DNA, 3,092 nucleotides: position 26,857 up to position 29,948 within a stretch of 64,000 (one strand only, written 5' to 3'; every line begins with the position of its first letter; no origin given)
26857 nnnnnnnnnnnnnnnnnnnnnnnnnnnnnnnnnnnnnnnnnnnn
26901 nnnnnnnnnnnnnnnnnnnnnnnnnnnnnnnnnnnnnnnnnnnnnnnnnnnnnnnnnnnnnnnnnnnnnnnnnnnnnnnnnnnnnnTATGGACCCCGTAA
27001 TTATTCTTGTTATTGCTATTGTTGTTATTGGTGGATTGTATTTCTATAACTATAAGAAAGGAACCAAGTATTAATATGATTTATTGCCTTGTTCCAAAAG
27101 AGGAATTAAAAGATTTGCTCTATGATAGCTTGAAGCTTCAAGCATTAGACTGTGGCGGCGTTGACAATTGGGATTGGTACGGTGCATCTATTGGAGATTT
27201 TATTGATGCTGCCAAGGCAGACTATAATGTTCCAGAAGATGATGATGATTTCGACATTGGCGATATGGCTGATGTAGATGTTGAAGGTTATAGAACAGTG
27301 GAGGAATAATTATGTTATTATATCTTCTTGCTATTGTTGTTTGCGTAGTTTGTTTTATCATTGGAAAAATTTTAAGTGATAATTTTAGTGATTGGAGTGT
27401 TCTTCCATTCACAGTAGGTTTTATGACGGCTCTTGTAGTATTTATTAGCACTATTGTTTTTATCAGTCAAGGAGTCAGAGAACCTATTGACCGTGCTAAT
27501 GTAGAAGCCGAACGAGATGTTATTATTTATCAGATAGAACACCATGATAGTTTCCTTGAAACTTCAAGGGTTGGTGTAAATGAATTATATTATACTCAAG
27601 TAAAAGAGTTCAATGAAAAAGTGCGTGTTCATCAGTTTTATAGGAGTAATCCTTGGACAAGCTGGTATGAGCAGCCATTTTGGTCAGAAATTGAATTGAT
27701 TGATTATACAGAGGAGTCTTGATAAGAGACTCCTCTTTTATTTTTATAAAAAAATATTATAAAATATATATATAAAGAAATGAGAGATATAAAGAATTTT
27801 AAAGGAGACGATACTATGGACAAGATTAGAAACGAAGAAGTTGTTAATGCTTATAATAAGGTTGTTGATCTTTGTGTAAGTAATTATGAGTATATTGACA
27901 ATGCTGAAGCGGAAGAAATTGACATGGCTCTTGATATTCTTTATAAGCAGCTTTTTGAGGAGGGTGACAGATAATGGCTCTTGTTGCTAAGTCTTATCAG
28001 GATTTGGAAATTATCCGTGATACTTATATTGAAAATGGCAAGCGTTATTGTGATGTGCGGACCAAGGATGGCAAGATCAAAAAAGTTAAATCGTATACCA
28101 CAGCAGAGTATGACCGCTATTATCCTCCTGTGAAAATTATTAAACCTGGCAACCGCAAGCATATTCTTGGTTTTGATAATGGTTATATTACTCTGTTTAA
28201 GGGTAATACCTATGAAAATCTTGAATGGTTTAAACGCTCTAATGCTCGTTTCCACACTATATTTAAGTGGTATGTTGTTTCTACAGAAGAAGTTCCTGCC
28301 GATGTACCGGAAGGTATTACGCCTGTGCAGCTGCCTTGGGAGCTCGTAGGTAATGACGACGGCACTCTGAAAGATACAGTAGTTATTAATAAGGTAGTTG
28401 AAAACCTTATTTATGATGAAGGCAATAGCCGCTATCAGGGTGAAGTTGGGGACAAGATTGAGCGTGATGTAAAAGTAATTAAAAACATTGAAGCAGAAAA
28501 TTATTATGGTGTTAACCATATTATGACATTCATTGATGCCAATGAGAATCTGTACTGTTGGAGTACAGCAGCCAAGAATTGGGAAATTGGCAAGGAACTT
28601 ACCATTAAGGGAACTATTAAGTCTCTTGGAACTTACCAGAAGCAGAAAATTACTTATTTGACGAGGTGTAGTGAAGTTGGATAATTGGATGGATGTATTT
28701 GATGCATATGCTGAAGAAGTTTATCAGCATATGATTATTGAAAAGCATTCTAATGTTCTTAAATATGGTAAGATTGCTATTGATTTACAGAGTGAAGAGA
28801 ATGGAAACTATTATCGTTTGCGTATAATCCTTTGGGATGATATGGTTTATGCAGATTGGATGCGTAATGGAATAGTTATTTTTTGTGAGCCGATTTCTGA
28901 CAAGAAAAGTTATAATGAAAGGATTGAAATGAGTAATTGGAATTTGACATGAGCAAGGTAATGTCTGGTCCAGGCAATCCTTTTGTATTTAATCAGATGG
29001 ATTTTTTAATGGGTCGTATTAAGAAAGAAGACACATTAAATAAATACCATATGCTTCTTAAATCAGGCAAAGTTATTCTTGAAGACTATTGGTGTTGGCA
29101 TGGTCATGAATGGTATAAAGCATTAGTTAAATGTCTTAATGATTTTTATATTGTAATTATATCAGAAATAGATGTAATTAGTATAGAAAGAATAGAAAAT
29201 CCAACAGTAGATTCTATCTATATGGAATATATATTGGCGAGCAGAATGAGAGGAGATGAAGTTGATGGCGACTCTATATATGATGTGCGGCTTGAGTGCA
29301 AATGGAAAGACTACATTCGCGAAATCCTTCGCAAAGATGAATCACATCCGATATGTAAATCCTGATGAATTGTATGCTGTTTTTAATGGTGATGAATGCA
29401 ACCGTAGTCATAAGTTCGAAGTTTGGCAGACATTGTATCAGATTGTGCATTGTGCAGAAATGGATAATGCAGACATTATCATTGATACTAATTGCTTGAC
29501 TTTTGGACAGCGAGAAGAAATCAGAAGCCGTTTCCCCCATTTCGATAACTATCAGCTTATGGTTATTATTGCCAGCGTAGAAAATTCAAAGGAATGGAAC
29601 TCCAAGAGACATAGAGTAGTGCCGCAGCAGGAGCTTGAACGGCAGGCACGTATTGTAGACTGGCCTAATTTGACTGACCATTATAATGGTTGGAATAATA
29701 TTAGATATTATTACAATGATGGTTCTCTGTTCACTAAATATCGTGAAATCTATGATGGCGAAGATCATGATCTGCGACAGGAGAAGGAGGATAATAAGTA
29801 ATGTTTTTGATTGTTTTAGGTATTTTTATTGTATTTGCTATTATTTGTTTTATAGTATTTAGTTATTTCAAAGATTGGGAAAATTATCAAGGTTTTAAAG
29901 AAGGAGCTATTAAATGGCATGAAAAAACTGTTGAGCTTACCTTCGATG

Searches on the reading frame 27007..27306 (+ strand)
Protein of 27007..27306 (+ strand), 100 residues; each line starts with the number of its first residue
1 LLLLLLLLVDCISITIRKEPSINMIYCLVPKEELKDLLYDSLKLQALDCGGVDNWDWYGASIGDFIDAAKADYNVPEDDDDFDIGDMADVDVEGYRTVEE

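Call 70: search_protein_families(library=pfam, proteins=[window:27007-27306:+], max_evalue=0.01)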
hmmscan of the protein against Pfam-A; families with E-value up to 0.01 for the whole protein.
window:27007-27306:+ (100 aa): 1 family
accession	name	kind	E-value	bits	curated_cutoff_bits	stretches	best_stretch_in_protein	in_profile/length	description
PF25708.1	Phage_T7_Gp5_9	-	1.8e-11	44.2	24.5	1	29-61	7-39/46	Phage T7 gp5.9 RecBCD inhibitor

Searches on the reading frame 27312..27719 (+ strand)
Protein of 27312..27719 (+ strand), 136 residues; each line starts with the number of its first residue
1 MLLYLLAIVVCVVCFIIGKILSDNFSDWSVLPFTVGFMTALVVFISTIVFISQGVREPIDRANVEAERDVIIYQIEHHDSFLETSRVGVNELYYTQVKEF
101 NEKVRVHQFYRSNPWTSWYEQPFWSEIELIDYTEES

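Call 70: search_protein_families(library=pfam, proteins=[window:27312-27719:+], max_evalue=0.01)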
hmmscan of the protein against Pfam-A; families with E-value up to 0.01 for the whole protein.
window:27312-27719:+ (136 aa): 1 family
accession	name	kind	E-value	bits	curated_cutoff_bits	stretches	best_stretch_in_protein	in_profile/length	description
PF03253.19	UT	-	0.0016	18.1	25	1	2-47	84-129/292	Urea transporter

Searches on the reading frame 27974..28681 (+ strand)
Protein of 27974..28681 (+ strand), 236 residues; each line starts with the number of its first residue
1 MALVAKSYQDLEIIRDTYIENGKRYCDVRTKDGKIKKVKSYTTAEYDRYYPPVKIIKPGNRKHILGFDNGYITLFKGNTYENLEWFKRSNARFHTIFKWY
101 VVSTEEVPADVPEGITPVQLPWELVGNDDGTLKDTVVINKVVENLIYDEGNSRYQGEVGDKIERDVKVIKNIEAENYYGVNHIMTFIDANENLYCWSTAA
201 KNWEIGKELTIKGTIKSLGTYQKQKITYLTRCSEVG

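Call 29: search_protein_families(library=phrogs, proteins=[window:27974-28681:+], max_evalue=0.001)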
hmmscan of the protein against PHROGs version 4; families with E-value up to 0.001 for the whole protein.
window:27974-28681:+ (236 aa): 4 families
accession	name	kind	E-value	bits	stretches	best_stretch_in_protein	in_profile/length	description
phrog_2319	-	unknown function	6.5e-16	59.6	1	149-233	309-395/399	-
phrog_30451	-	unknown function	9.6e-12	46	1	65-233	100-278/287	-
phrog_3628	-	unknown function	4e-10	40.3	1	150-233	168-254/257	-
phrog_4095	-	unknown function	0.00074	20.2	0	154-232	135-223/234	-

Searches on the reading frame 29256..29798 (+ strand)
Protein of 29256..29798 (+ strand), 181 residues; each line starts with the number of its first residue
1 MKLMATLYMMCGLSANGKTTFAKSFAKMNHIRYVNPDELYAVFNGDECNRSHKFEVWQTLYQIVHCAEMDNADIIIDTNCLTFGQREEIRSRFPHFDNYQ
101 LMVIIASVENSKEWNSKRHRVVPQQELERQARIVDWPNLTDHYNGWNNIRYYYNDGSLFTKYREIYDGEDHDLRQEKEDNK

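Call 30: search_protein_families(library=pfam, proteins=[window:29256-29798:+], max_evalue=0.001)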
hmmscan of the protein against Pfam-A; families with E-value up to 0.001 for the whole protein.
window:29256-29798:+ (181 aa): 1 family
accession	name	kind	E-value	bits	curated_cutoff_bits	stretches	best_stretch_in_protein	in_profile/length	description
PF13671.12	AAA_33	-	1.2e-12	48.7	27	1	7-132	1-138/143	AAA domain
